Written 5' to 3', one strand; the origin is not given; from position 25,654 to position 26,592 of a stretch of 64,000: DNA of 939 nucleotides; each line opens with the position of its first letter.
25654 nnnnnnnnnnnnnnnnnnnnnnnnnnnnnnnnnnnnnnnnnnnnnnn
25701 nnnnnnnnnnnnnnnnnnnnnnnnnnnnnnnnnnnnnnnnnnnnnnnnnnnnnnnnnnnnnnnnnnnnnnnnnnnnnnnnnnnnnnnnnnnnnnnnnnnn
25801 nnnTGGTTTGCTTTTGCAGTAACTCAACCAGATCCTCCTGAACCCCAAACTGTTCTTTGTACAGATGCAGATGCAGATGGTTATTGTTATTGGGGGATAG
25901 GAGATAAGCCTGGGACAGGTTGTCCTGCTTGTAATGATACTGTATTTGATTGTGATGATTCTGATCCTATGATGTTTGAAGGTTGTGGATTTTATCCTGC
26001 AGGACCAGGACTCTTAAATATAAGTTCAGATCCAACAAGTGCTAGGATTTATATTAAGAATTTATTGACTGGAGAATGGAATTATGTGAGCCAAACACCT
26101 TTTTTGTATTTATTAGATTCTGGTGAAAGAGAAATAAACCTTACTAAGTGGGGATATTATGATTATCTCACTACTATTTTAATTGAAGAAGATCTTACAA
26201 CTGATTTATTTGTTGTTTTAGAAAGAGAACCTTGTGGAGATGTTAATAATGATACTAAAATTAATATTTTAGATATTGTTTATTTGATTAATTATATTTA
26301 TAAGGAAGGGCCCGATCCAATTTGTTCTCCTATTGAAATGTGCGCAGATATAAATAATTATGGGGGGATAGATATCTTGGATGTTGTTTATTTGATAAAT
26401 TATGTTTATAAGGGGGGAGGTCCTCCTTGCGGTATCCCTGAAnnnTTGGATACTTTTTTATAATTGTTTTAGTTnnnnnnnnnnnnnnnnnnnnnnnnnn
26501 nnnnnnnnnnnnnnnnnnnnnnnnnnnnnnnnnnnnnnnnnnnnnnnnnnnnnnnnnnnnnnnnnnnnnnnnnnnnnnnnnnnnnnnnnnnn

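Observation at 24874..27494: Secreted C1 papain-like protease with a dockerin module, followed by a membrane-anchored transglutaminase-like protein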

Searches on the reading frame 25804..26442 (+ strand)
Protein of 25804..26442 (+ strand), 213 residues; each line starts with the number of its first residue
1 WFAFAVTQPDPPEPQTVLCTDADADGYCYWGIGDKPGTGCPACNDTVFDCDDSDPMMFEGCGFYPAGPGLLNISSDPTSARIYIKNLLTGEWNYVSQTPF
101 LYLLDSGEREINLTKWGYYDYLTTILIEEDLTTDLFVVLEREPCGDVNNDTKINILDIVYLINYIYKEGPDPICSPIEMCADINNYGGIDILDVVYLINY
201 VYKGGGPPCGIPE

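Call 47: predict_structure(alignment_id=A2)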
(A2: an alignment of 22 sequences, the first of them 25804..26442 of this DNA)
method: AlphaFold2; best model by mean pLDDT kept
length: 213 residues; sequences in the alignment: 22
mean_pLDDT: 59.7   pTM: 0.45
mean pLDDT of the five models: 59.7, 59.4, 59.4, 58.2, 57.3
residues with pLDDT >= 90: 52; 70-90: 18; 50-70: 39; < 50: 104
segments of 3 or more residues with pLDDT < 50: 1-9, 11-23, 26-77, 97-124
pLDDT, mean of each block of 10 residues (from residue 1): 36 43 45 36 39 38 32 43 60 54 37 40 51 62 87 95 96 85 92 96 90 49
secondary structure, 60 per line:
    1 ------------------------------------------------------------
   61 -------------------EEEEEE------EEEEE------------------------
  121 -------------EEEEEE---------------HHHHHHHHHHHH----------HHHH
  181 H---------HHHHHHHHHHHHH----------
elements in order: E80-85 E92-96 E134-139 H155-166 H177-181 H191-203
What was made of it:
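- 25804..26010 (+): Cys/Asp-rich linker (aa 311-379; six Cys; motifs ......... and DCDDSDP). Low model confidence (call 47).
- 26011..26229 (+): PEGA beta-sandwich domain (aa 380-452). Poorly modelled because the alignment had no homologues for this part (call 47).
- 26230..26442 (+): Dockerin (aa 453-523) with two Ca-binding loop-helix repeats: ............-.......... and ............-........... Block mean pLDDT 85-96 in the model (call 47).
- On PEGA domain (PF08308): The structure model of this part is of low confidence (call 47).
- Checked: In the AlphaFold2 model, roughly the last 70 residues have 10-residue block mean pLDDT of 85-96 (call 47).
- Tried and rejected: The PEGA and linker part of the model is unreliable because it has no homologues (call 47), so nothing is concluded from it.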

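Call 49: fold_search(model_id=the predicted structure, library=pdb)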
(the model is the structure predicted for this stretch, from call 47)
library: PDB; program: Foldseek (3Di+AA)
matches with E <= 10: 42; with E <= 0.001: 0
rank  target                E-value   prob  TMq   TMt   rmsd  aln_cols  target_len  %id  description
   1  4fl4_J                1.4e-03  1.00  0.28  0.84   1.7        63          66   33  Scaffoldin conformation and dynamics revealed by a ternary complex from the Clostridium thermocellum cellulosome (released 2012-06-27)
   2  4fl4_G                2.0e-03  1.00  0.29  0.85   1.6        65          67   32  Scaffoldin conformation and dynamics revealed by a ternary complex from the Clostridium thermocellum cellulosome (released 2012-06-27)
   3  4fl4_A                2.4e-03  1.00  0.27  0.79   1.6        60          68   35  Scaffoldin conformation and dynamics revealed by a ternary complex from the Clostridium thermocellum cellulosome (released 2012-06-27)
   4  4fl4_D                2.9e-03  1.00  0.27  0.82   1.6        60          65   35  Scaffoldin conformation and dynamics revealed by a ternary complex from the Clostridium thermocellum cellulosome (released 2012-06-27)
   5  4dh2_D                4.1e-03  1.00  0.28  0.81   1.2        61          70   31  Crystal structure of Coh-OlpC(Cthe_0452)-Doc435(Cthe_0435) complex: A novel type I Cohesin-Dockerin complex from Clost (released 2012-11-28)
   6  4dh2_B                4.7e-03  1.00  0.30  0.85   2.5        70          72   27  Crystal structure of Coh-OlpC(Cthe_0452)-Doc435(Cthe_0435) complex: A novel type I Cohesin-Dockerin complex from Clost (released 2012-11-28)
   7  5nrk_B                1.2e-02  1.00  0.30  0.87   1.5        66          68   24  Crystal structure of the sixth cohesin from Acetivibrio cellulolyticus' scaffoldin B in complex with Cel5 dockerin S15 (released 2018-01-31)
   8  4uyq_B                1.8e-02  1.00  0.30  0.80   1.8        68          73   22  High resolution structure of the third cohesin ScaC in complex with the ScaB dockerin with a mutation in the C-termina (released 2015-04-15)
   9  5nrm_B                1.9e-02  1.00  0.28  0.84   1.3        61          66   24  Crystal structure of the sixth cohesin from Acetivibrio cellulolyticus' scaffoldin B in complex with Cel5 dockerin S51 (released 2018-01-31)
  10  8x39_B                1.9e-02  1.00  0.28  0.42   1.7        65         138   20  Crystal structure of cellulosomal double-dockerin module of Clo1313_0689 from Clostridium thermocellum (released 2024-04-03)
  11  4uyp_B                2.2e-02  1.00  0.31  0.84   2.1        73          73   20  High resolution structure of the third cohesin ScaC in complex with the ScaB dockerin with a mutation in the N-termina (released 2015-04-15)
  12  2mte_MODEL_1_A        2.3e-02  1.00  0.28  0.81   2.0        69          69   29  Solution structure of Doc48S (released 2014-10-15)
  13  2ccl_B                2.5e-02  1.00  0.25  0.81   1.6        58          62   29  THE S45A, T46A MUTANT OF THE TYPE I COHESIN-DOCKERIN COMPLEX FROM THE CELLULOSOME OF CLOSTRIDIUM THERMOCELLUM (released 2007-02-13)
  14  6kgf_D                2.5e-02  1.00  0.25  0.80   1.9        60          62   30  Crystal structure of CaDoc0917(R16D)-CaCohA2 complex at pH 8.2 (released 2020-07-08)
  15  5nrk_D                2.7e-02  1.00  0.29  0.87   1.4        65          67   25  Crystal structure of the sixth cohesin from Acetivibrio cellulolyticus' scaffoldin B in complex with Cel5 dockerin S15 (released 2018-01-31)
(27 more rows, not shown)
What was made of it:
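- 26230..26442 (+): The top 20 Foldseek matches in the PDB are all dockerins (call 49).
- On Dockerin (Pfam PF00404, type I-like): The 20 best PDB matches are all dockerins, with target TM-score up to 0.87 (call 49).
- Checked: The 20 best Foldseek matches in the PDB are all dockerins (probability 0.97-1.00, 1.00 for the best 18; target TM-score 0.8-0.87 for the free-standing modules of the first 16; rmsd 1.2-2.5 A; call 49).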

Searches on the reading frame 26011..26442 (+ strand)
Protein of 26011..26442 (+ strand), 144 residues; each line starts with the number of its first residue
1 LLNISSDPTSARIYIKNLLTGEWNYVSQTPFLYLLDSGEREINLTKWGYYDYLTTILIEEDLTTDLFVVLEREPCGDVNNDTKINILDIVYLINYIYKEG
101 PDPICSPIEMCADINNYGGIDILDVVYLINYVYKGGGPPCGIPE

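Call 65: find_homologous_proteins(query=window:26011-26442:+, max_evalue=0.001)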
Query window:26011-26442:+ (144 aa): 120 proteins with E <= 0.001 among 155 candidates.
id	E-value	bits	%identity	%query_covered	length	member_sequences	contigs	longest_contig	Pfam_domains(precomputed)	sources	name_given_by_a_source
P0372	4.7e-20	90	66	45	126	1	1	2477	PF00404.25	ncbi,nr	ncbi:MAG: hypothetical protein GY865_00830, partial [candidate division Zixibacteria bacterium]|nr:h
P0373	1.3e-18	85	65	45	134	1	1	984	PF00404.25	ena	-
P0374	2.4e-18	84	63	45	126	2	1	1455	-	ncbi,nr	ncbi:MAG: hypothetical protein GY865_12675, partial [candidate division Zixibacteria bacterium]|nr:h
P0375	9.9e-18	82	58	45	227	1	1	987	PF00404.25,PF07705.18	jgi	jgi:hypothetical protein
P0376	3.3e-17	81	66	45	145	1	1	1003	PF00404.25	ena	-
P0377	5.0e-17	80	60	45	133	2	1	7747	PF00404.25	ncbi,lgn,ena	-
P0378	1.1e-16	79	60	45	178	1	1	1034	PF00404.25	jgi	jgi:hypothetical protein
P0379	4.4e-16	77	57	46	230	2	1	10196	PF01839.30,PF14312.13,PF00404.25,PF13517.13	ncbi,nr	ncbi:MAG: FG-GAP-like repeat-containing protein, partial [candidate division Zixibacteria bacterium]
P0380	1.1e-15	76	58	50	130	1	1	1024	PF00404.25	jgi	jgi:hypothetical protein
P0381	1.8e-15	75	36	97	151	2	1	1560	PF01839.30,PF00404.25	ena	-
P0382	2.9e-15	74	53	55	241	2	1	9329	PF00404.25,PF13517.13,PF07593.19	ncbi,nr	ncbi:MAG: hypothetical protein GY865_07915, partial [candidate division Zixibacteria bacterium]|nr:h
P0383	5.5e-14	70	49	53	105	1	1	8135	PF00404.25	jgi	jgi:hypothetical protein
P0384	1.1e-13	69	68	45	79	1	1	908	PF00404.25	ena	-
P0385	1.3e-13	69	60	45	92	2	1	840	PF00404.25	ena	-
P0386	1.4e-13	69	58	45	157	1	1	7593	PF00404.25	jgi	jgi:hypothetical protein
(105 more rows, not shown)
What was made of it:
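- The dockerin relatives are up to 68% identical, and every named source is bacterial, mostly Zixibacteria (call 65).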
